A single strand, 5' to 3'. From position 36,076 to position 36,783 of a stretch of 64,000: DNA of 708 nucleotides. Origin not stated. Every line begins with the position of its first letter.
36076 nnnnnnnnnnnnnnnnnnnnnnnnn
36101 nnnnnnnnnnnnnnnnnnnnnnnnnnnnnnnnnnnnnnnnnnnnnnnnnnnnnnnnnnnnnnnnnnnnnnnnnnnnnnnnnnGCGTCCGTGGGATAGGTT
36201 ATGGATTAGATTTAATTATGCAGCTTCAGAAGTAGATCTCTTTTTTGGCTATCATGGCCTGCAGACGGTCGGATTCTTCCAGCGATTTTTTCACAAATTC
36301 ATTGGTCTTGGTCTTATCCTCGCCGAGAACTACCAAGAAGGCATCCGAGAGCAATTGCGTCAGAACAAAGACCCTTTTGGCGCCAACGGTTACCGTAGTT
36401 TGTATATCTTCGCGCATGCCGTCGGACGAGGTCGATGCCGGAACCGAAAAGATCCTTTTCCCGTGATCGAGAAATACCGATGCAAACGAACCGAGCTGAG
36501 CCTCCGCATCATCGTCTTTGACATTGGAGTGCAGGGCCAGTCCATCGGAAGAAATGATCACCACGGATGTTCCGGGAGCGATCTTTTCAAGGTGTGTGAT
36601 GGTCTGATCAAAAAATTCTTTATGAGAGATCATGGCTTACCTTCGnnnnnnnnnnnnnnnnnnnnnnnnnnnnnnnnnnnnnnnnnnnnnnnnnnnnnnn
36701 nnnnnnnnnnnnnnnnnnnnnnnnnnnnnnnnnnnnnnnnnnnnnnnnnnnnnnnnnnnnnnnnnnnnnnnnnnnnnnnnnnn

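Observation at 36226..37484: STAS anti-sigma-antagonist gene followed by two tandem Roadblock/LC7 (MglB-like) genes, without an MglA GTPase or anti-sigma kinase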

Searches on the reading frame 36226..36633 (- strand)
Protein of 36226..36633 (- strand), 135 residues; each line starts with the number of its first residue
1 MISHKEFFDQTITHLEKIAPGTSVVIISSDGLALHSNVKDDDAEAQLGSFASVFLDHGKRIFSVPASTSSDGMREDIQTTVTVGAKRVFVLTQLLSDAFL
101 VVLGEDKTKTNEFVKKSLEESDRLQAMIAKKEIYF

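Call 3: search_protein_families(library=pfam, proteins=[window:36226-36633:-], max_evalue=0.1)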
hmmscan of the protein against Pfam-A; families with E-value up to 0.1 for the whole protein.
window:36226-36633:- (135 aa): 2 families
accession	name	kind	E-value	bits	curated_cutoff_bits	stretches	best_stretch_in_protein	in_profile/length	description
PF03259.23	Robl_LC7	-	0.00035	20.7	23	1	23-103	17-90/91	Roadblock/LC7 domain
PF21615.3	CBM-like_2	-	0.087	13.3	27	0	60-113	66-119/126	Carbohydrate binding module-like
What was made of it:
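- Checked: R2, 36633..36226, 135 aa: it fails Pfam's gathering cut-off (20.7 against 23 bits, call 3).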

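Call 4: search_protein_families(library=ncbifam, proteins=[window:36226-36633:-], max_evalue=0.1)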
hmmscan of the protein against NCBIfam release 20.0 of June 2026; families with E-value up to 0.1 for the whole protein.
window:36226-36633:- (135 aa): 0 families

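Call 17: find_homologous_proteins(query=window:36226-36633:-, max_evalue=0.01)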
Query window:36226-36633:- (135 aa): 13 proteins with E <= 0.01 among 40 candidates.
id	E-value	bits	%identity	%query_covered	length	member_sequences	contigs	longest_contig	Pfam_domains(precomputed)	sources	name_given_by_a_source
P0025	1.2e-78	279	100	100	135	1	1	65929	-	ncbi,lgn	-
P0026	1.7e-78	278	99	100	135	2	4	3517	-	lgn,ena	-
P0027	9.4e-75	266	94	100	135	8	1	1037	-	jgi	jgi:predicted regulator of Ras-like GTPase activity (Roadblock/LC7/MglB family)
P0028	2.9e-61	223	79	100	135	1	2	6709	-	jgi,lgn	jgi:predicted regulator of Ras-like GTPase activity (Roadblock/LC7/MglB family)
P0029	5.8e-61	222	80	100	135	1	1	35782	-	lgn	-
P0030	9.5e-61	221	78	100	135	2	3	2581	-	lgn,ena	-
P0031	4.1e-60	219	78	100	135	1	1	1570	-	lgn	-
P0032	1.1e-59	218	80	100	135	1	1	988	-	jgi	jgi:hypothetical protein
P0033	3.1e-59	216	76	100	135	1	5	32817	-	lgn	-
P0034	3.5e-59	216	76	100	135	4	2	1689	-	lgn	-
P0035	5.3e-59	215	76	100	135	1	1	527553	-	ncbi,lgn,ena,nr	ncbi:hypothetical protein F9K33_05035 [bacterium]|nr:MAG: hypothetical protein F9K33_05035 [bacteriu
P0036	1.2e-58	214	78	100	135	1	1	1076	-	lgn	-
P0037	6.2e-58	212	75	100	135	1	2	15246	-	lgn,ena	-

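Call 18: find_encoding_contigs(protein=P0025, flank=2000, max_places=2)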
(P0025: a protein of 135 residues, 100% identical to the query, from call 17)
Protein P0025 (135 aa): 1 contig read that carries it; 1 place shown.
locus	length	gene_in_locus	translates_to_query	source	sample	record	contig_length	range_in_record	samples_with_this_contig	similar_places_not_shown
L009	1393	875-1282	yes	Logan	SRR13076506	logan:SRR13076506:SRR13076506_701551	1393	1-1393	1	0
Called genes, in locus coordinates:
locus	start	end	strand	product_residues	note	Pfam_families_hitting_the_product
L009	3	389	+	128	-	?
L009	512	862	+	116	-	PF03259:Robl_LC7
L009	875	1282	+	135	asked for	-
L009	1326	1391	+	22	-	?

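Call 30: search_solved_structures(query=window:36226-36633:-, max_evalue=10)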
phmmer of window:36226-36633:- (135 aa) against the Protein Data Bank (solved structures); distinct sequences matched with E-value up to 10: 1.
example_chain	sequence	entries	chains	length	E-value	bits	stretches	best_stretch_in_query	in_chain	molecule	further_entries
4cp6_A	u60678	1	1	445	0.058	16.8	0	58-101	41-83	CHOLINE BINDING PROTEIN PCPA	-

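Call 46: find_homologous_proteins(query=A2, max_evalue=0.01)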
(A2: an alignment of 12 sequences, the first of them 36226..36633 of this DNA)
Query A2 (12 sequences) (135 aa, profile of the alignment): 22 proteins with E <= 0.01 among 2549 candidates.
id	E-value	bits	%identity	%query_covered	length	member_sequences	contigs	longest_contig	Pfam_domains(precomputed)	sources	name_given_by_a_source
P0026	3.8e-63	229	99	100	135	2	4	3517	-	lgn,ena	-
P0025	6.5e-63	229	100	100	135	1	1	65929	-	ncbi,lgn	-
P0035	7.7e-63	228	76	100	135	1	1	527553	-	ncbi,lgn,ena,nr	ncbi:hypothetical protein F9K33_05035 [bacterium]|nr:MAG: hypothetical protein F9K33_05035 [bacteriu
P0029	7.7e-63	228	80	100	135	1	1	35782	-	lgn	-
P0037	1.1e-62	228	75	100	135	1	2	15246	-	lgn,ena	-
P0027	1.4e-62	227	94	100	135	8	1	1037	-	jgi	jgi:predicted regulator of Ras-like GTPase activity (Roadblock/LC7/MglB family)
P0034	1.6e-62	227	76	100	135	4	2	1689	-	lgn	-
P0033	5.7e-62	226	76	100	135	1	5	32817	-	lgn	-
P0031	6.2e-62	225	78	100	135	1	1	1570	-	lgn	-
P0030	7.8e-62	225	78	100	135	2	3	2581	-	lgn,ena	-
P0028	1.3e-61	224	79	100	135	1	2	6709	-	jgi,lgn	jgi:predicted regulator of Ras-like GTPase activity (Roadblock/LC7/MglB family)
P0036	2.0e-61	224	78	100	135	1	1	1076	-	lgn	-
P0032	2.2e-59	217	80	100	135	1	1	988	-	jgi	jgi:hypothetical protein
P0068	6.8e-55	203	50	99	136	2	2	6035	-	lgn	-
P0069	7.4e-52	193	49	99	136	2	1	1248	-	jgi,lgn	jgi:predicted regulator of Ras-like GTPase activity (Roadblock/LC7/MglB family)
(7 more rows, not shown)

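Call 50: search_solved_structures(query=A6, max_evalue=10, show_alignments=1)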
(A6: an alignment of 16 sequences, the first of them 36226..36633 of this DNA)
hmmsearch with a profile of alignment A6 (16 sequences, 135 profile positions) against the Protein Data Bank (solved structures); distinct sequences matched with E-value up to 10: 5.
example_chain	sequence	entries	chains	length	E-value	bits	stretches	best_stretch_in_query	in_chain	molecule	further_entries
7f8m_A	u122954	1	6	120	0.08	16.1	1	10-110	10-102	Robl_LC7 domain-containing protein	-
7zus_AAA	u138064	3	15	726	0.29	14.3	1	42-128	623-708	DNA polymerase theta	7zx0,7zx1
4x0q_A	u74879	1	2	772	0.32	14.2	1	42-128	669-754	DNA polymerase theta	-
4x0p_A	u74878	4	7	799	0.32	14.2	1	42-128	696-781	DNA polymerase theta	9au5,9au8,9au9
6xeh_A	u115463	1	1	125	4.9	10.4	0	98-132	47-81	DE NOVO DESIGNED OR386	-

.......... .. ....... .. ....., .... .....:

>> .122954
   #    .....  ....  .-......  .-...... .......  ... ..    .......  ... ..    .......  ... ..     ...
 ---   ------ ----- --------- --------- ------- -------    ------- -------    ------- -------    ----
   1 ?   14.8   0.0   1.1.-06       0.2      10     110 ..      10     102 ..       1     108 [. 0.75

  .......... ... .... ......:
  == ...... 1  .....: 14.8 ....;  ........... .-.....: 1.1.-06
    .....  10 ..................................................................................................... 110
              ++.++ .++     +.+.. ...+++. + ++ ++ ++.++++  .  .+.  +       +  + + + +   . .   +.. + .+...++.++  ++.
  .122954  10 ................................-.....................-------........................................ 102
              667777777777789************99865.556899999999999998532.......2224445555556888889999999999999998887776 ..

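Call 54: predict_structure(alignment_id=A6)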
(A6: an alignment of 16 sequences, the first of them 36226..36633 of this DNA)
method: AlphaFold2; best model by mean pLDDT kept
length: 135 residues; sequences in the alignment: 16
mean_pLDDT: 81.5   pTM: 0.76
mean pLDDT of the five models: 81.5, 81.4, 81.0, 79.1, 79.0
residues with pLDDT >= 90: 50; 70-90: 63; 50-70: 6; < 50: 16
segments of 3 or more residues with pLDDT < 50: 60-75
pLDDT, mean of each block of 10 residues (from residue 1): 88 93 90 91 85 71 44 54 83 89 90 92 89 80
secondary structure, 60 per line:
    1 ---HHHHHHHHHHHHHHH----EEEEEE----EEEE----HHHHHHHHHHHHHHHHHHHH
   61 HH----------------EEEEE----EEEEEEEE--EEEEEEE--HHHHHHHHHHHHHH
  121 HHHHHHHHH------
elements in order: H4-18 E23-28 E33-36 H41-62 E79-83 E88-95 E98-104 H107-129
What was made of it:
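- Checked: The AF2 model has pLDDT 81.5 with an alpha-beta-beta-alpha-beta-beta-beta-alpha topology (call 54).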

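Call 56: fold_search(model_id=the predicted structure, library=pdb)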
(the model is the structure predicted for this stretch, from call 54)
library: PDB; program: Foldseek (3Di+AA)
matches with E <= 10: 1468; with E <= 0.001: 120
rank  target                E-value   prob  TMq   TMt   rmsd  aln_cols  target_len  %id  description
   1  3kye_B                3.0e-06  1.00  0.65  0.71   3.9       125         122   18  Crystal Structure of Roadblock/LC7 Domain from Streptomyces avermitilis (released 2009-12-22)
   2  3kye_C                4.3e-06  1.00  0.69  0.76   3.5       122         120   17  Crystal Structure of Roadblock/LC7 Domain from Streptomyces avermitilis (released 2009-12-22)
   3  7f8m_B                4.3e-06  1.00  0.67  0.74   3.5       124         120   18  Roadblock from Thorarchaeota SMTZ1-45 (released 2022-07-13)
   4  3kye_A                5.4e-06  1.00  0.66  0.73   3.7       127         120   18  Crystal Structure of Roadblock/LC7 Domain from Streptomyces avermitilis (released 2009-12-22)
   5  8glv_AK               6.1e-06  1.00  0.62  0.77   2.7       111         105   16  96-nm repeat unit of doublet microtubules from Chlamydomonas reinhardtii flagella (released 2023-05-31)
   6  6izw_C                6.5e-06  1.00  0.58  0.61   4.4       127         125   17  Myxococcus xanthus MglA bound to GTP-gamma-S and MglB (released 2019-10-16)
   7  6h5b_B                6.9e-06  1.00  0.63  0.65   4.0       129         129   16  Myxococcus xanthus MglA in complex with its GAP MglB and GTPgammaS (released 2019-11-27)
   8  7f8m_A                7.4e-06  1.00  0.69  0.78   3.4       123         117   18  Roadblock from Thorarchaeota SMTZ1-45 (released 2022-07-13)
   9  6izw_B                7.8e-06  1.00  0.64  0.60   4.5       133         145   18  Myxococcus xanthus MglA bound to GTP-gamma-S and MglB (released 2019-10-16)
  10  7f8m_D                8.3e-06  1.00  0.63  0.72   3.8       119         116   20  Roadblock from Thorarchaeota SMTZ1-45 (released 2022-07-13)
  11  9jue_F                9.4e-06  1.00  0.70  0.78   3.2       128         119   12  Roadblock3 homodimer structure from Candidatus Prometheoarchaeum syntrophicum strain MK-D1 (released 2024-10-16)
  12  9jue_E                9.4e-06  1.00  0.62  0.70   3.7       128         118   14  Roadblock3 homodimer structure from Candidatus Prometheoarchaeum syntrophicum strain MK-D1 (released 2024-10-16)
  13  6hjm_A                1.1e-05  1.00  0.60  0.63   4.1       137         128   17  Myxococcus xanthus MglB (released 2019-12-04)
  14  9jue_C                1.2e-05  1.00  0.70  0.77   3.3       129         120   12  Roadblock3 homodimer structure from Candidatus Prometheoarchaeum syntrophicum strain MK-D1 (released 2024-10-16)
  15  3t1r_A                1.3e-05  1.00  0.57  0.57   4.6       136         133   12  MglB with tetrameric arrangement (released 2011-08-31)
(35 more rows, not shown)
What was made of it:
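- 36226..36633 (-): R2: divergent Roadblock paralogue (135 aa) with a disordered alpha2-beta3 insertion and a long C-terminal helix ending in a conserved KEIxF tail; fast-evolving. AF2 model (call 54) and Foldseek matches (call 56).
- Checked: The top Foldseek PDB hits are all Roadblock, MglB, dynein LC7 or LAMTOR (call 56).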

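Call 65: search_protein_representatives(alignment_id=A6)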
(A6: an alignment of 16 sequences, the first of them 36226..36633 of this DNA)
Query: 16 sequences, 135 profile positions. Proteins with E-value up to 0.001 (for the whole library): 20; up to 1e-10: 17; up to 1e-30: 10. The best 20 are listed.
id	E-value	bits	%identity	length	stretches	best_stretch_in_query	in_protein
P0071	1.0e-60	219.8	-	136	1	2-135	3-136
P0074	7.1e-48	178.2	-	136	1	1-135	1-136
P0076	5.7e-42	159.1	-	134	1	1-135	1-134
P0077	4.4e-41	156.2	-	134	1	1-135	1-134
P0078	1.6e-39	151.2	-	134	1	3-135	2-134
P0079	5.8e-39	149.4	-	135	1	2-135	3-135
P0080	7.1e-37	142.6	-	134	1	2-135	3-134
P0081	4.8e-35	136.7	-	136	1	2-135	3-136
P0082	1.8e-31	125.1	-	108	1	3-110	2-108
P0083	2.9e-31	124.4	-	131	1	2-135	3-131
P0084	9.8e-27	109.8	-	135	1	2-135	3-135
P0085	2.1e-26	108.7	-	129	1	2-135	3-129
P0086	2.0e-25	105.6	-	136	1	2-127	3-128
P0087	5.5e-23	97.6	-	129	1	3-127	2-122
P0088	2.7e-22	95.4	-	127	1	3-126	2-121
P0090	7.4e-12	61.6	-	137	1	2-129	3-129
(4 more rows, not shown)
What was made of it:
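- Closest known: Orphan MglB-family. Different: The second belongs to a small subfamily restricted to this clade (20 clusters, call 65), and the pair heads a housekeeping operon.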

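Call 66: find_encoding_contigs(protein=P0090, flank=6000, max_places=2)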
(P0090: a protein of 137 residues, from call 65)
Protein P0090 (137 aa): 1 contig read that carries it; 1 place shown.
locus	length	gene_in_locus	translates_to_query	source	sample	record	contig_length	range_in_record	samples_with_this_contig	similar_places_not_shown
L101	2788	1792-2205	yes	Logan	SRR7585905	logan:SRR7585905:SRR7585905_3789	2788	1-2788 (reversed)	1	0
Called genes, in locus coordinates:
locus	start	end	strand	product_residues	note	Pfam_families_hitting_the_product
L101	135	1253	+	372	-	PF01168:Ala_racemase_N, PF00842:Ala_racemase_C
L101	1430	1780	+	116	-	PF03259:Robl_LC7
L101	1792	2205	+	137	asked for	PF03259:Robl_LC7 (weak)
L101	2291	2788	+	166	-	?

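Call 68: find_encoding_contigs(protein=P0087, flank=8000, max_places=2)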
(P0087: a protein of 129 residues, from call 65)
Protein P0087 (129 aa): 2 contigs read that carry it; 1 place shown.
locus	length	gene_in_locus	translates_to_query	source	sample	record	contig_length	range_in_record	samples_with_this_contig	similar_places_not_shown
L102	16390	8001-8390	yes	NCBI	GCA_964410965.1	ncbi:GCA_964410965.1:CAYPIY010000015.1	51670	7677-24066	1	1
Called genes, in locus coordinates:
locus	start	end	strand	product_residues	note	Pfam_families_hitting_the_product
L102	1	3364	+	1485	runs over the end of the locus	PF05658:YadA_head (faint), PF13884:Peptidase_S74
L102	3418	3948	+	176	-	PF13585:CHU_C (faint), PF18962:Por_Secre_tail, PF13860:FlgD_ig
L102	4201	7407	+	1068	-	PF26549:Tricorn_N, PF26550:Tricorn_2nd, PF07676:PD40, PF26549:Tricorn_N, PF02897:Peptidase_S9_N, PF14684:Tricorn_C1, PF14685:PDZ_Tricorn, PF03572:Peptidase_S41, +6 more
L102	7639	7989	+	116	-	PF03259:Robl_LC7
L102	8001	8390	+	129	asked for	-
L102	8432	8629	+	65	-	PF00037:Fer4, PF12837:Fer4_6, PF13237:Fer4_10, PF14697:Fer4_21, PF12838:Fer4_7, PF13187:Fer4_9, PF00037:Fer4 (weak), PF12837:Fer4_6 (weak), +7 more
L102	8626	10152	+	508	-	PF01940:DUF92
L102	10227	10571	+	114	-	PF03319:EutN_CcmL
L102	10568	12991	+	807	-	PF07244:POTRA (faint), PF01103:Omp85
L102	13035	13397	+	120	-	PF04892:VanZ-LLP1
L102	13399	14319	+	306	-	PF02881:SRP54_N, PF13191:AAA_16 (weak), PF13604:AAA_30 (weak), PF00448:SRP54, PF13401:AAA_22 (weak)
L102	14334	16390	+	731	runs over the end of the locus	PF01074:Glyco_hydro_38N (weak), PF03065:Glyco_hydro_57, PF09094:AmyA-A_glucT_m, PF09095:AmyA-gluTrfs_C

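Call 69: find_encoding_contigs(protein=P0084, flank=8000, max_places=2)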
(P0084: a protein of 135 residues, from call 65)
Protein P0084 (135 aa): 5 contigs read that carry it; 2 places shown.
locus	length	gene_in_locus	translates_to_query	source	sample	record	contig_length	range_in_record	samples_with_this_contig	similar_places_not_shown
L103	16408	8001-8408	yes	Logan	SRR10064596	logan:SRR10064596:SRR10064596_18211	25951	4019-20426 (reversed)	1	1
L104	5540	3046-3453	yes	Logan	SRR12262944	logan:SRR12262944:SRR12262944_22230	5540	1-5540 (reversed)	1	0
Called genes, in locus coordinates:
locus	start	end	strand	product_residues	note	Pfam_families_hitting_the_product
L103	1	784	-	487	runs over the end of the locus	PF00072:Response_reg, PF00512:HisKA, PF02518:HATPase_c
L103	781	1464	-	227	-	PF02627:CMD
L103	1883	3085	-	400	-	PF00072:Response_reg, PF00512:HisKA (faint), PF02518:HATPase_c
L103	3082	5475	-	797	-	PF02190:LON_substr_bdg, PF00004:AAA, PF07728:AAA_5 (weak), PF22667:Lon_lid, PF05362:Lon_C, PF13541:ChlI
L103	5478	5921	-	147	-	PF00011:HSP20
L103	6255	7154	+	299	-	PF00005:ABC_tran, PF02463:SMC_N (faint), PF13401:AAA_22 (weak), PF08352:oligo_HPY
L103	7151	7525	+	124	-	PF01740:STAS, PF13466:STAS_2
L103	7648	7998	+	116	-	PF03259:Robl_LC7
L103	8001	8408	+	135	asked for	-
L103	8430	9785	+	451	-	PF00291:PALP, PF00571:CBS (weak)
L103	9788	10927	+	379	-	PF01053:Cys_Met_Meta_PP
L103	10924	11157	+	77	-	PF00037:Fer4, PF12797:Fer4_2 (faint), PF12837:Fer4_6 (weak), PF13183:Fer4_8 (faint), PF13237:Fer4_10, PF14697:Fer4_21, PF12838:Fer4_7, PF13187:Fer4_9 (weak), +5 more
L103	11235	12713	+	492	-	PF01940:DUF92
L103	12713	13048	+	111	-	PF03319:EutN_CcmL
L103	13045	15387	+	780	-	PF07244:POTRA (weak), PF01103:Omp85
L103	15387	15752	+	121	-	PF04892:VanZ-LLP1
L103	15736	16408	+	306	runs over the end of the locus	PF02881:SRP54_N, PF06414:Zeta_toxin (weak), PF13191:AAA_16 (faint), PF00448:SRP54, PF02374:ArsA_ATPase (faint)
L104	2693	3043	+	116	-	PF03259:Robl_LC7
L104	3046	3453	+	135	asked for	-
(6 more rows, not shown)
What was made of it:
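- STAS is coupled more tightly to the ABC gene, with a 4-nt overlap in L103 (call 69).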
